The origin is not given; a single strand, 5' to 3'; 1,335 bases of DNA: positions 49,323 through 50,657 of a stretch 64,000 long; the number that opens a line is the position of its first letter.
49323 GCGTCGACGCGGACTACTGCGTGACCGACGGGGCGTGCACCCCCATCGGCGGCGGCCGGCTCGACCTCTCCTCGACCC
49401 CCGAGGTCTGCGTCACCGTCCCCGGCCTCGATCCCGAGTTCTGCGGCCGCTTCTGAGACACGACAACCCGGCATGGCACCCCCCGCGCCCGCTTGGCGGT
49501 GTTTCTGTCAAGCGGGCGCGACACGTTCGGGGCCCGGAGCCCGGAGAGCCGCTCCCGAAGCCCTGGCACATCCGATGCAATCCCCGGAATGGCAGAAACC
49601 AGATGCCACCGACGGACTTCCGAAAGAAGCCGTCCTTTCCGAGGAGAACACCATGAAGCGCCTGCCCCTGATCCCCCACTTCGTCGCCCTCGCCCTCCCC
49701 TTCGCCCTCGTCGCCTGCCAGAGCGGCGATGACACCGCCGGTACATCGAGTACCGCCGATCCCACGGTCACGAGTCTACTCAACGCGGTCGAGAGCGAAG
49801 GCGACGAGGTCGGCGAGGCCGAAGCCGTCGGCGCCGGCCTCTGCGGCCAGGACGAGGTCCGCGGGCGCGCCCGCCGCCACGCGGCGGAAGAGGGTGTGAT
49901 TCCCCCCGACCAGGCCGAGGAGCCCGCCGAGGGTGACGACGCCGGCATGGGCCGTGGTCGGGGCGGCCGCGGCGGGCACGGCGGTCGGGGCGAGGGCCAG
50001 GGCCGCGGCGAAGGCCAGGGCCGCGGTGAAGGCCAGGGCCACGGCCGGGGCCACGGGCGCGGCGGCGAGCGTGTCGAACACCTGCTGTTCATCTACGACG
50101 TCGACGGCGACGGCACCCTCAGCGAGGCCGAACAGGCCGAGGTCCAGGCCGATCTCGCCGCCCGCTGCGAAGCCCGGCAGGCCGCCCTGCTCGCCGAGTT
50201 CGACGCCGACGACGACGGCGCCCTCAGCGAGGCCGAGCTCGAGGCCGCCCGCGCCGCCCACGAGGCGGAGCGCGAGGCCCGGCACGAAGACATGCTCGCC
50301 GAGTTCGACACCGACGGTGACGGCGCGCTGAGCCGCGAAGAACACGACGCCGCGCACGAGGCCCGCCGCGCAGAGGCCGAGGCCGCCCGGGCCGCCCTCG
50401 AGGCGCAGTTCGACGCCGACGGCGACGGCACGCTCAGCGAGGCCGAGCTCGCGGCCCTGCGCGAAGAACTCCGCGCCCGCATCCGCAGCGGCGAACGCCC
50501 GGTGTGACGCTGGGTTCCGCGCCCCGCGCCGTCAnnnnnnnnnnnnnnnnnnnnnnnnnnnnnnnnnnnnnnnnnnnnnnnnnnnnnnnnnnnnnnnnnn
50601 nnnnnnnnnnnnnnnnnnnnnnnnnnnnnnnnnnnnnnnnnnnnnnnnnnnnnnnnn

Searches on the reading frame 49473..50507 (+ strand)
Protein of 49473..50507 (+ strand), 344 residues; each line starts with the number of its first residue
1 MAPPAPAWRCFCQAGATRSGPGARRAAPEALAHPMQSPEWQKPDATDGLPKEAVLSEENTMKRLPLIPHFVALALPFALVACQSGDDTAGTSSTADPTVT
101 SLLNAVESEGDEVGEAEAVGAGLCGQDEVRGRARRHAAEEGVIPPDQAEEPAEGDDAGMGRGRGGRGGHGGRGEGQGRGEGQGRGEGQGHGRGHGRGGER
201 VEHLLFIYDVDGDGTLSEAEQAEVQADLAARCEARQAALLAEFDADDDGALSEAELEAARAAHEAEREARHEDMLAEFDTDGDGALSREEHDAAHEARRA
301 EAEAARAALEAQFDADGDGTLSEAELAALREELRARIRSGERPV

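Call 3: search_protein_families(library=pfam, proteins=[window:49473-50507:+], max_evalue=0.01)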
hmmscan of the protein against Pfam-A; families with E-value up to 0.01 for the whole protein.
window:49473-50507:+ (344 aa): 7 families
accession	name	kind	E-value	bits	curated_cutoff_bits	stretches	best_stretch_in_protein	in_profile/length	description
PF00036.39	EF-hand_1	-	1.3e-15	56.1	25.4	1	272-290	3-21/29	EF hand domain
PF13499.12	EF-hand_7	-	4.5e-14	53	30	1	240-290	8-61/67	EF-hand domain pair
PF13202.12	EF-hand_5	-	1.5e-13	50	25.9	1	273-290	3-20/25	EF hand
PF13405.12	EF-hand_6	-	1e-12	47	25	0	312-328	8-24/30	EF-hand domain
PF13833.12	EF-hand_8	-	8.7e-09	35.4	28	0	273-290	29-46/54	EF-hand domain pair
PF10591.15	SPARC_Ca_bdg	-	0.0005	20.8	22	0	229-291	49-110/113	Secreted protein acidic and rich in cysteine Ca binding region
PF22592.2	FCaBP_EF-hand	-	0.0045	17.7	27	0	298-327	9-38/93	FCaBP EF-hand domain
